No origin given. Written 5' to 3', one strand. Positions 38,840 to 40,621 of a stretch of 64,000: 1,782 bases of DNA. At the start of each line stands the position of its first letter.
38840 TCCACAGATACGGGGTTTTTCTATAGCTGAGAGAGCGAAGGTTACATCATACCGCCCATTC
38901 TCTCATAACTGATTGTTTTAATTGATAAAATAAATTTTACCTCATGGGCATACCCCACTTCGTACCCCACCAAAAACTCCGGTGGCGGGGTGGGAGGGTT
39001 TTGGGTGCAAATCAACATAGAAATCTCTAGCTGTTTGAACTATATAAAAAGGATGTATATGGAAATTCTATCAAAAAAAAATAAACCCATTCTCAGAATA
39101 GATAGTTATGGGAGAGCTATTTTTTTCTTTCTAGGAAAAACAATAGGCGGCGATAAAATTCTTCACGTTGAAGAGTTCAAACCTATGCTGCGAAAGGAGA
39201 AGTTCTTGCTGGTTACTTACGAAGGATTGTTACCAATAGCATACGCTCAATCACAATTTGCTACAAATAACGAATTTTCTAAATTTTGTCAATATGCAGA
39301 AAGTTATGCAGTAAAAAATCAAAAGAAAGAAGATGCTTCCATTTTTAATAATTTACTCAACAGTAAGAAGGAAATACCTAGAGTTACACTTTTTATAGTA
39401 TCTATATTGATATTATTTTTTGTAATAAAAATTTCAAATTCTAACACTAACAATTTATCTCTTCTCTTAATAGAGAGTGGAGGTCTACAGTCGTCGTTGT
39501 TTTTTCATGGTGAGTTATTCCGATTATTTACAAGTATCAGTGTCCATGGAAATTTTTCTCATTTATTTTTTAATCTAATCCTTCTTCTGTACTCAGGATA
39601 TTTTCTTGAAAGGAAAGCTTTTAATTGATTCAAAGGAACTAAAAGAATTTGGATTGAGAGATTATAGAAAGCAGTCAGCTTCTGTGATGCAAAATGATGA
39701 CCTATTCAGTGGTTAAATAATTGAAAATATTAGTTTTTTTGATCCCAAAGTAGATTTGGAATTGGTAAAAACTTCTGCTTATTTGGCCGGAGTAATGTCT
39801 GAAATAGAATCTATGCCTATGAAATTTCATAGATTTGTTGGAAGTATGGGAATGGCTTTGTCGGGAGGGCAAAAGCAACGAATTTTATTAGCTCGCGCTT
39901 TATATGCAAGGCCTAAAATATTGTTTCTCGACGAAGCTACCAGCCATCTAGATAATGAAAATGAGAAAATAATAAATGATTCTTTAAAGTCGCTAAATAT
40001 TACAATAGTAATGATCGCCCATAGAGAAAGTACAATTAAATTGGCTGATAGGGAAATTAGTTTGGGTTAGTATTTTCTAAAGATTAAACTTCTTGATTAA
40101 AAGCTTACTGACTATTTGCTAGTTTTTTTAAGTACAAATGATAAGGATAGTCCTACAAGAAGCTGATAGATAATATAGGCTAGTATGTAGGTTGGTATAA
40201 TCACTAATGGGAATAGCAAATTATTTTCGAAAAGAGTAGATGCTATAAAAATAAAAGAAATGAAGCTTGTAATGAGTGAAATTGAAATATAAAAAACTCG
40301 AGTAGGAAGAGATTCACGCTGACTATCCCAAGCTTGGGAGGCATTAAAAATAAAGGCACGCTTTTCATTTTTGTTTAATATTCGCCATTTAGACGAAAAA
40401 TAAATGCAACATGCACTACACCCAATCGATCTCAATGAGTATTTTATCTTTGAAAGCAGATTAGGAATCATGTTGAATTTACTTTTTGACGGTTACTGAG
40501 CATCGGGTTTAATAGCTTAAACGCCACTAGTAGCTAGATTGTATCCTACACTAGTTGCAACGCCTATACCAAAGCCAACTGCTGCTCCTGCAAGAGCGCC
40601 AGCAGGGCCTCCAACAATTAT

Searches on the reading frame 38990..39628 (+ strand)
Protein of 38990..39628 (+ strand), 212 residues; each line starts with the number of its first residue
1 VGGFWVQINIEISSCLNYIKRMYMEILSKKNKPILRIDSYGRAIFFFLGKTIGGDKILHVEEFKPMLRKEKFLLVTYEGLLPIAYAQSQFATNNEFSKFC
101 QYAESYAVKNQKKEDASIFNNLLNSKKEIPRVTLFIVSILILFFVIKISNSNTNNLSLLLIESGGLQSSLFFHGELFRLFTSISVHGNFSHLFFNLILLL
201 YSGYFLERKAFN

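Call 6: search_protein_families(library=pfam, max_evalue=1, proteins=[window:38990-39628:+])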
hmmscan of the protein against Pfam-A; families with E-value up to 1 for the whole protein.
window:38990-39628:+ (212 aa): 3 families
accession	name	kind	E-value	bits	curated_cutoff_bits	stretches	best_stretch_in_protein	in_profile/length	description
PF01694.28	Rhomboid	-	1.2e-05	26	22.6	1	174-209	2-37/143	Rhomboid domain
PF15939.10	YmcE_antitoxin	-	0.099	13.3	27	0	28-67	6-45/76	Putative antitoxin of bacterial toxin-antitoxin system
PF18307.6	Tfb2_C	-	0.19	12.5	23.2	1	84-118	18-52/68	Transcription factor Tfb2 (p52) C-terminal domain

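Call 7: search_protein_families(library=ncbifam, max_evalue=1, proteins=[window:38990-39628:+])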
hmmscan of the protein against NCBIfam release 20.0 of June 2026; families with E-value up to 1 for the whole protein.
window:38990-39628:+ (212 aa): 3 families
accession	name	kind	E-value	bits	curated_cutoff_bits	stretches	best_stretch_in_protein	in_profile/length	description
TIGR03902.1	rhom_GG_sort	equivalog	0.00014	21.9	84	1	167-209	7-49/154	rhombosortase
TIGR04239.1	rhombo_GlpG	equivalog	0.0014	18.4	250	1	90-209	54-168/271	rhomboid family intramembrane serine protease GlpG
NF008155.0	PRK10907.1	equivalog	0.0017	17.8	335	1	127-209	91-168/276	rhomboid family intramembrane serine protease GlpG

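Call 13: find_homologous_proteins(query=window:38990-39625:+, max_evalue=0.001)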
Query window:38990-39625:+ (212 aa): 1 proteins with E <= 0.001 among 658 candidates.
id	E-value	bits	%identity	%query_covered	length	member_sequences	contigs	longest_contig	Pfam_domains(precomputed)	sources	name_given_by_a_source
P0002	3.4e-114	397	100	89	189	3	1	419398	PF01694.29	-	-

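Call 66: search_protein_families(library=padloc, max_evalue=0.01, proteins=[window:38990-39628:+])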
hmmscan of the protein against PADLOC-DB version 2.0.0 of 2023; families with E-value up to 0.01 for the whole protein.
window:38990-39628:+ (212 aa): 0 families

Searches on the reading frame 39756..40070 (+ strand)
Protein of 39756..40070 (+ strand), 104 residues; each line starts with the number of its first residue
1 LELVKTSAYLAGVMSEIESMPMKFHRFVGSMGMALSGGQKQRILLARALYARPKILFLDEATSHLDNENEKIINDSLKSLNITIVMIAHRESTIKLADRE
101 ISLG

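Call 6: search_protein_families(library=pfam, max_evalue=1, proteins=[window:39756-40070:+])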
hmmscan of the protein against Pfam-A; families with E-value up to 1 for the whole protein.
window:39756-40070:+ (104 aa): 3 families
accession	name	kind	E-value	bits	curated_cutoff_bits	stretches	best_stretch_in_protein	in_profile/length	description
PF00005.33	ABC_tran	-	1.2e-09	39.3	25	1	22-63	94-137/137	ABC transporter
PF02463.25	SMC_N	-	4e-06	26.9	40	1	34-101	136-209/220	RecF/RecN/SMC N terminal domain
PF13558.12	SbcC_Walker_B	-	0.0021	18.7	27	1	49-71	53-82/90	SbcC/RAD50-like, Walker B motif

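Call 7: search_protein_families(library=ncbifam, max_evalue=1, proteins=[window:39756-40070:+])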
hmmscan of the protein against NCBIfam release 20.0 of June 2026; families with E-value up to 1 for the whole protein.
window:39756-40070:+ (104 aa): 187 families (the best 25 are shown)
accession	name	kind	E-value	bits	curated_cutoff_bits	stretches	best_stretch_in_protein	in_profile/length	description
TIGR03797.1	NHLM_micro_ABC2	equivalog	3.6e-36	124.9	709.4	1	4-101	558-655/686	NHLP bacteriocin export ABC transporter permease/ATPase subunit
TIGR01846.1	type_I_sec_HlyB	subfamily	3.5e-27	95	725.55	1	2-102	561-663/694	type I secretion system permease/ATPase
NF045513.1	HepA_fam_ABC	equivalog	4e-27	94.9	725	1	4-101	480-579/610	heterocyst formation ABC transporter subunit HepA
TIGR03796.1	NHLM_micro_ABC1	equivalog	3e-26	91.9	853.3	1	11-101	592-682/710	NHLP family bacteriocin export ABC transporter peptidase/permease/ATPase subunit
TIGR02203.1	MsbA_lipidA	equivalog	1.4e-25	89.9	602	1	4-101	440-539/572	lipid A export permease/ATP-binding protein MsbA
TIGR03375.1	type_I_sec_LssB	subfamily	7.5e-25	87.3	693.1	1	7-101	576-672/696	type I secretion system permease/ATPase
TIGR02204.1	MsbA_rel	hypoth_equivalog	9e-24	84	780.4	1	4-101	446-545/576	ABC transporter, permease/ATP-binding protein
TIGR00958.1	3a01208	subfamily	2.7e-23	82.2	874.6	1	2-99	585-682/711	antigen peptide transporter 2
TIGR02857.1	CydD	equivalog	6.3e-23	81.5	435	1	4-102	428-528/529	thiol reductant ABC exporter subunit CydD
TIGR01842.1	type_I_sec_PrtD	subfamily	7e-23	81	510.15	1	4-99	424-522/544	type I secretion system permease/ATPase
NF008381.0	PRK11176.1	equivalog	2.3e-22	79.1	867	1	4-99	450-547/582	lipid A ABC transporter ATP-binding protein/permease MsbA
NF050066.1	LPSTprtrPglK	equivalog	2.5e-21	75.8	1000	1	15-99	465-551/558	BC-type lipopolysaccharide transporter PglK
NF052233.1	CphA_assoc_ABC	equivalog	9.9e-21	73.8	880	1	17-102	627-714/766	cyanophycin metabolism-associated ABC transporter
NF010178.0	PRK13657.1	equivalog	4.2e-20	71.7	733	1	6-99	443-538/588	glucan ABC transporter ATP-binding protein/ permease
TIGR01193.1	bacteriocin_ABC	subfamily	5.3e-20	71.5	523.85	1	4-102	581-680/708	peptide cleavage/export ABC transporter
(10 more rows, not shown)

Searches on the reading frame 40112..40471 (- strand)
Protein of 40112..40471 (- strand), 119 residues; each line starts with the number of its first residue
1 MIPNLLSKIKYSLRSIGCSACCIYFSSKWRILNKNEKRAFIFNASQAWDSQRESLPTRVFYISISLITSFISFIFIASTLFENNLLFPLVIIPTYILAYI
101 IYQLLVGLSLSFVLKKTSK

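Call 6: search_protein_families(library=pfam, max_evalue=1, proteins=[window:40112-40471:-])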
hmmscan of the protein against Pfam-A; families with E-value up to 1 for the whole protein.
window:40112-40471:- (119 aa): 2 families
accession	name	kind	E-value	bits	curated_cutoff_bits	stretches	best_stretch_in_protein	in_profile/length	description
PF09011.16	HMG_box_2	-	0.046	14.8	22.4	1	9-46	22-59/72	HMG-box domain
PF09786.14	CytochromB561_N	-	0.58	9.5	27.3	1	39-117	7-80/571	Cytochrome B561, N terminal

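Call 7: search_protein_families(library=ncbifam, max_evalue=1, proteins=[window:40112-40471:-])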
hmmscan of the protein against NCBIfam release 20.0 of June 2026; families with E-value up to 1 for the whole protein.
window:40112-40471:- (119 aa): 0 families

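Call 66: search_protein_families(library=padloc, max_evalue=0.01, proteins=[window:40112-40471:-])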
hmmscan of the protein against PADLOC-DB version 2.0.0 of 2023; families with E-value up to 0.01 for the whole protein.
window:40112-40471:- (119 aa): 0 families

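Call 90: search_protein_families(library=phrogs, max_evalue=0.1, proteins=[window:40115-40471:-])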
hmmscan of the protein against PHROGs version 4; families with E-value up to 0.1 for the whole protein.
window:40115-40471:- (119 aa): 0 families
